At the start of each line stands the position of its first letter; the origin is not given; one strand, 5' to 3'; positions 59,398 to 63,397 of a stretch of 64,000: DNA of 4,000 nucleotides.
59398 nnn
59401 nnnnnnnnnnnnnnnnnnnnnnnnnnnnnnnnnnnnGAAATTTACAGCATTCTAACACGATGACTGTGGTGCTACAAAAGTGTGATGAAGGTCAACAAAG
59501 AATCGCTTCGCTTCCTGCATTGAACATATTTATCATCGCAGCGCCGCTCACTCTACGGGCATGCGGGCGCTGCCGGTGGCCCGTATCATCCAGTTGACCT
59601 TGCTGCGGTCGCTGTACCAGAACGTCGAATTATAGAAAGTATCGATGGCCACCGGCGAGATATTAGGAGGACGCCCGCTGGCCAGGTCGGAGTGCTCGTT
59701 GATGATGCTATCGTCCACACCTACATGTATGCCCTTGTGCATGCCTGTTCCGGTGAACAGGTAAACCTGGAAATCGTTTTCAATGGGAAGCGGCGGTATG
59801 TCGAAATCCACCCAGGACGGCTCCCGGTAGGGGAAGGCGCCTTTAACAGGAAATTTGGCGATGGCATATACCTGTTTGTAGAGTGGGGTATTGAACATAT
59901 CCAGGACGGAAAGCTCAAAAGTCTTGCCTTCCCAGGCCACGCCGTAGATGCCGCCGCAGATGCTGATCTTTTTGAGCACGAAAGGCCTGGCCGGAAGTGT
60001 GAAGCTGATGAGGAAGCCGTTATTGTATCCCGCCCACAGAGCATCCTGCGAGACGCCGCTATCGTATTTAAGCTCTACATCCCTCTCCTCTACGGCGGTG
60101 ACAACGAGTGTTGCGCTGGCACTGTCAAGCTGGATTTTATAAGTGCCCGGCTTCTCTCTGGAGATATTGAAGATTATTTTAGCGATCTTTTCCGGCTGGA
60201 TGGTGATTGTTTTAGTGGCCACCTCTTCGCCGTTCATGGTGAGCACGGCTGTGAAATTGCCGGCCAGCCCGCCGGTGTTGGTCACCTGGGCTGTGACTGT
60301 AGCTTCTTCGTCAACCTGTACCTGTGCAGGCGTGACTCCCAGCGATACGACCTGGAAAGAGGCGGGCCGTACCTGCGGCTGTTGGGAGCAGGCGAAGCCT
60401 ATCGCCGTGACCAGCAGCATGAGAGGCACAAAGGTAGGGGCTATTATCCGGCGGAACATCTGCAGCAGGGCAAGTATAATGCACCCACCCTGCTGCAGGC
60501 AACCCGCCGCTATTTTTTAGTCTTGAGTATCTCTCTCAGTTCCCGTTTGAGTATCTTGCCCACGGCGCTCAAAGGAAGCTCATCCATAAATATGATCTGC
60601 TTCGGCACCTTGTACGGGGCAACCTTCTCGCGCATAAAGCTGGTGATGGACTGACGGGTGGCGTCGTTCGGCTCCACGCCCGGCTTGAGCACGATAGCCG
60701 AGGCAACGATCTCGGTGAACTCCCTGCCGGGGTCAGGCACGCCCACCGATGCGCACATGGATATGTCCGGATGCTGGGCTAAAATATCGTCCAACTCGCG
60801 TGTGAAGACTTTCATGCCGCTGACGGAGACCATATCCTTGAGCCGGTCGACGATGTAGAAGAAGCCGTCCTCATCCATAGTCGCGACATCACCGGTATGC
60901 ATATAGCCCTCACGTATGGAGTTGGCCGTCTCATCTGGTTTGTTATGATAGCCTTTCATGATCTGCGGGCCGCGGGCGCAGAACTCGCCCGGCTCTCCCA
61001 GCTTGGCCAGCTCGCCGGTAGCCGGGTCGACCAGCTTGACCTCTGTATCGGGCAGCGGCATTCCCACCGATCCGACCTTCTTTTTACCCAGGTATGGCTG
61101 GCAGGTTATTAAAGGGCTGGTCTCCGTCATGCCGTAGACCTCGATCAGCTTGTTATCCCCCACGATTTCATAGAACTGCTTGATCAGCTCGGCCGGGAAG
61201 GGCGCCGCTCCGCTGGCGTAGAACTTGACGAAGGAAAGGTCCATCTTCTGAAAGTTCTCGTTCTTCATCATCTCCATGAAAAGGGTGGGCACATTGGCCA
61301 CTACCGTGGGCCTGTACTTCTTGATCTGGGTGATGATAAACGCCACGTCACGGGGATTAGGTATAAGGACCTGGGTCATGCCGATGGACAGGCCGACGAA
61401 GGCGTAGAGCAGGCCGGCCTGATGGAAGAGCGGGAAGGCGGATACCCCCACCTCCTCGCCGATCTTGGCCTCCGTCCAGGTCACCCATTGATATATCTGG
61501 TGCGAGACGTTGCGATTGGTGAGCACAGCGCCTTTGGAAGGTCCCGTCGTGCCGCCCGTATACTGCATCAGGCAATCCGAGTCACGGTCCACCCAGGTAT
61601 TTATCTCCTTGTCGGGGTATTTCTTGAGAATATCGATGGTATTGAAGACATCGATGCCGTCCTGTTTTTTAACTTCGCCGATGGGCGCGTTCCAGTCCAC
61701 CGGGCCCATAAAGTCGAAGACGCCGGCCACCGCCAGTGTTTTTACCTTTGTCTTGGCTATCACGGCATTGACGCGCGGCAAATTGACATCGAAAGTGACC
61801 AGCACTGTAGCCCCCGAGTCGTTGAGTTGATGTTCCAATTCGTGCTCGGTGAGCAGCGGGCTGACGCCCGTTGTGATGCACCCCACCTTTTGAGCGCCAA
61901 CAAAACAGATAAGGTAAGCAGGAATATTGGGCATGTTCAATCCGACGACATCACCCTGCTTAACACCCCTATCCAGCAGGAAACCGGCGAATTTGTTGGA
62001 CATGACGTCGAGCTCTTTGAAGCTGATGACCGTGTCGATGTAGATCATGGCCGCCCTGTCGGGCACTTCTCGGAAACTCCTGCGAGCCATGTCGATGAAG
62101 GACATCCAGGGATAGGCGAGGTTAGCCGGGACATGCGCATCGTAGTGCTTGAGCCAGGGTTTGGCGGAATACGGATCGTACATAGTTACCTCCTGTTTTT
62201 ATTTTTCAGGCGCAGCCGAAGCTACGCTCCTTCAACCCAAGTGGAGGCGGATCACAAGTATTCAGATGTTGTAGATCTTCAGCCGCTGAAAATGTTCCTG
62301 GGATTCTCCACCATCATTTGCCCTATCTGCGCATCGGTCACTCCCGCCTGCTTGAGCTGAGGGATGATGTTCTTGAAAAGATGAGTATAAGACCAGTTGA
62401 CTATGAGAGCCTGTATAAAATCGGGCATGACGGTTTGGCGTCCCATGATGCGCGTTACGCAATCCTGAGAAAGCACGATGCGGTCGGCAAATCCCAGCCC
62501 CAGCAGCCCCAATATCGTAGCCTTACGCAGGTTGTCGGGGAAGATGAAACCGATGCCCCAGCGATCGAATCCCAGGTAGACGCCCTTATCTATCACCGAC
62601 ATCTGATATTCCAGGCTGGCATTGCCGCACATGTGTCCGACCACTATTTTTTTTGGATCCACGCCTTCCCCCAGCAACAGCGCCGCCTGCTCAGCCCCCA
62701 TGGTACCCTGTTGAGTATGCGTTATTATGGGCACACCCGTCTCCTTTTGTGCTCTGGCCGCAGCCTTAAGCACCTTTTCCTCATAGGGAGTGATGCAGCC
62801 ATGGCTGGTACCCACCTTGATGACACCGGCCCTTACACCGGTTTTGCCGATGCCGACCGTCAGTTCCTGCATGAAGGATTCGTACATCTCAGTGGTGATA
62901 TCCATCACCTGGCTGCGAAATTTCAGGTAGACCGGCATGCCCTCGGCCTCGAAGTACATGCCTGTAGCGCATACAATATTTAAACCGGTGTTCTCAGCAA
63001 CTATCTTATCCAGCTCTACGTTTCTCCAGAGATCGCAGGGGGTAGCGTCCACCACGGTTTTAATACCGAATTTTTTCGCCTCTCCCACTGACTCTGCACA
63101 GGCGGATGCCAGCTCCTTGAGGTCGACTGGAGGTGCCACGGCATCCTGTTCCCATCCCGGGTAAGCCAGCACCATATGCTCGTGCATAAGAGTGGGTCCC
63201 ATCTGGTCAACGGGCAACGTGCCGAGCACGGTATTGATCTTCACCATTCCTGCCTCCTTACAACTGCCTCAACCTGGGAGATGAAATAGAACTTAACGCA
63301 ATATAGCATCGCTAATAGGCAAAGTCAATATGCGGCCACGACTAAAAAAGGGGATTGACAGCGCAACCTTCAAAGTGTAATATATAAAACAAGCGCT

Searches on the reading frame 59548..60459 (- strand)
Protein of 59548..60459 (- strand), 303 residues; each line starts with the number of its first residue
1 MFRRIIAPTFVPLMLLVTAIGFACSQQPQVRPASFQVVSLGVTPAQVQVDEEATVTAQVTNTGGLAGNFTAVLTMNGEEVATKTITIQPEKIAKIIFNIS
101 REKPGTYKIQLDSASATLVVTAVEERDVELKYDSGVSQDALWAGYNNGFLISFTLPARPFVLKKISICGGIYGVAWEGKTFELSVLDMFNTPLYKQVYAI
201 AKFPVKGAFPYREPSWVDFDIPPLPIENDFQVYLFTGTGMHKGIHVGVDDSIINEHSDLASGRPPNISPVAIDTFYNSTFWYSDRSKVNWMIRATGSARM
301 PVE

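Call 6: search_protein_families(library=pfam, proteins=[window:59548-60459:-])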
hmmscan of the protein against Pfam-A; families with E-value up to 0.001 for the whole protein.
window:59548-60459:- (303 aa): 1 family
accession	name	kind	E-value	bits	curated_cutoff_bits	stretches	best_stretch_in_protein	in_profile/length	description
PF07705.17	CARDB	-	4.3e-07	30.5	22.7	1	38-113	6-83/101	CARDB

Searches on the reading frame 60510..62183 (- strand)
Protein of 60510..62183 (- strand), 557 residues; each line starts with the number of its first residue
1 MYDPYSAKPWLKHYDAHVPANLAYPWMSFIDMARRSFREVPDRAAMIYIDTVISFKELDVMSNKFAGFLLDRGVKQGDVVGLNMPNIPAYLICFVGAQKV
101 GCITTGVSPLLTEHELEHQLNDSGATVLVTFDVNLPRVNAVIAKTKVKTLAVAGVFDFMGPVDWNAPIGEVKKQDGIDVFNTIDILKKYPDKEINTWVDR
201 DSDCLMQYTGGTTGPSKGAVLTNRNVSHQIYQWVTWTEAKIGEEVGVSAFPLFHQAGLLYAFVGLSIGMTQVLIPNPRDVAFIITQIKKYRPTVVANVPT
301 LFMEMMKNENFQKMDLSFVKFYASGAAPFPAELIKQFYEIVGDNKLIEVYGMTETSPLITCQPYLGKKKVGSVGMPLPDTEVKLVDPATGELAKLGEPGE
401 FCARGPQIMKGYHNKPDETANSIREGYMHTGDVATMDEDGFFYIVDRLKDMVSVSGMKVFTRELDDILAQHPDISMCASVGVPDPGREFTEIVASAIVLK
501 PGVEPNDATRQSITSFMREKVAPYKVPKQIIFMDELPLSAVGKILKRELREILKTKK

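Call 6: search_protein_families(library=pfam, proteins=[window:60510-62183:-])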
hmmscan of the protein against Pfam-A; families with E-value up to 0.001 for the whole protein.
window:60510-62183:- (557 aa): 2 families
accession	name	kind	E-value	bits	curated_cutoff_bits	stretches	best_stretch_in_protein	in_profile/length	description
PF00501.34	AMP-binding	-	6.7e-88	295.5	29.9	1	35-413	3-384/384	AMP-binding enzyme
PF13193.12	AMP-binding_C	-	1.4e-15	58.4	24.5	1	463-543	1-76/76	AMP-binding enzyme C-terminal domain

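Call 9: search_protein_families(library=ncbifam, proteins=[window:60510-62183:-], max_evalue=0.00001)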
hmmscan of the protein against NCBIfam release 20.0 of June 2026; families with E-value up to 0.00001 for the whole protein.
window:60510-62183:- (557 aa): 106 families (the best 25 are shown)
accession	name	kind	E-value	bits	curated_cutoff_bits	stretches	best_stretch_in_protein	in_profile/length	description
NF005463.0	PRK07059.1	subfamily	7e-126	420.8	869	1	7-551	2-554/557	long-chain-fatty-acid--CoA ligase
NF004114.0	PRK05605.1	equivalog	6.1e-123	411.1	766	1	5-556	12-572/575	long-chain-fatty-acid--CoA ligase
NF006523.0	PRK08974.1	equivalog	5.1e-122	407.8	884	1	8-554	3-554/561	long-chain-fatty-acid--CoA ligase FadD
NF005220.0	PRK06710.1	equivalog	1.7e-115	386.3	1116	1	7-556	4-556/563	long-chain-fatty-acid--CoA ligase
NF004837.0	PRK06187.1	subfamily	6e-115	384.5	476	1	28-556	9-525/531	long-chain-fatty-acid--CoA ligase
NF004229.0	PRK05677.1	subfamily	6.4e-115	384.7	879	1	10-552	6-554/563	long-chain-fatty-acid--CoA ligase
NF006442.0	PRK08751.1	equivalog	2.3e-108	363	1023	1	7-552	4-557/560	long-chain fatty acid--CoA ligase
NF006181.0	PRK08314.1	subfamily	1.2e-104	350.7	705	1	7-552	4-553/563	long-chain-fatty-acid--CoA ligase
NF009139.0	PRK12492.1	equivalog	6.5e-103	345.1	1018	1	11-552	7-561/562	long-chain-fatty-acid--CoA ligase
NF006182.0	PRK08316.1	subfamily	4.1e-101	339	663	1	30-555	14-519/523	fatty acyl-CoA synthetase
NF004822.0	PRK06178.1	equivalog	3.8e-97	326.2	782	1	10-555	18-569/571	acyl-CoA synthetase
NF005307.0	PRK06839.1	equivalog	1.4e-86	291.1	748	1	40-555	15-495/496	o-succinylbenzoate--CoA ligase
NF009233.0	PRK12583.1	subfamily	1.2e-81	274.8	832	1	35-552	26-549/558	fatty acid CoA ligase family protein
NF005702.0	PRK07514.1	subfamily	6.5e-80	268.9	558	2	196-553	152-500/506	malonyl-CoA synthase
TIGR03205.1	pimA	equivalog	2.2e-78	264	705.6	1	33-550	27-541/541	dicarboxylate--CoA ligase PimA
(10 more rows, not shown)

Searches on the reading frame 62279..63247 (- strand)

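Call 7: search_protein_families(library=pfam, proteins=[window:62279-63247:-])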
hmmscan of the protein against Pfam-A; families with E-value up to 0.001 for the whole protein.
window:62279-63247:- (322 aa): 1 family
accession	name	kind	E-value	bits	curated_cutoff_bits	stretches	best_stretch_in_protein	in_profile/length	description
PF02126.24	PTE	-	4.2e-66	223.9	22.4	1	13-320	3-297/298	Phosphotriesterase family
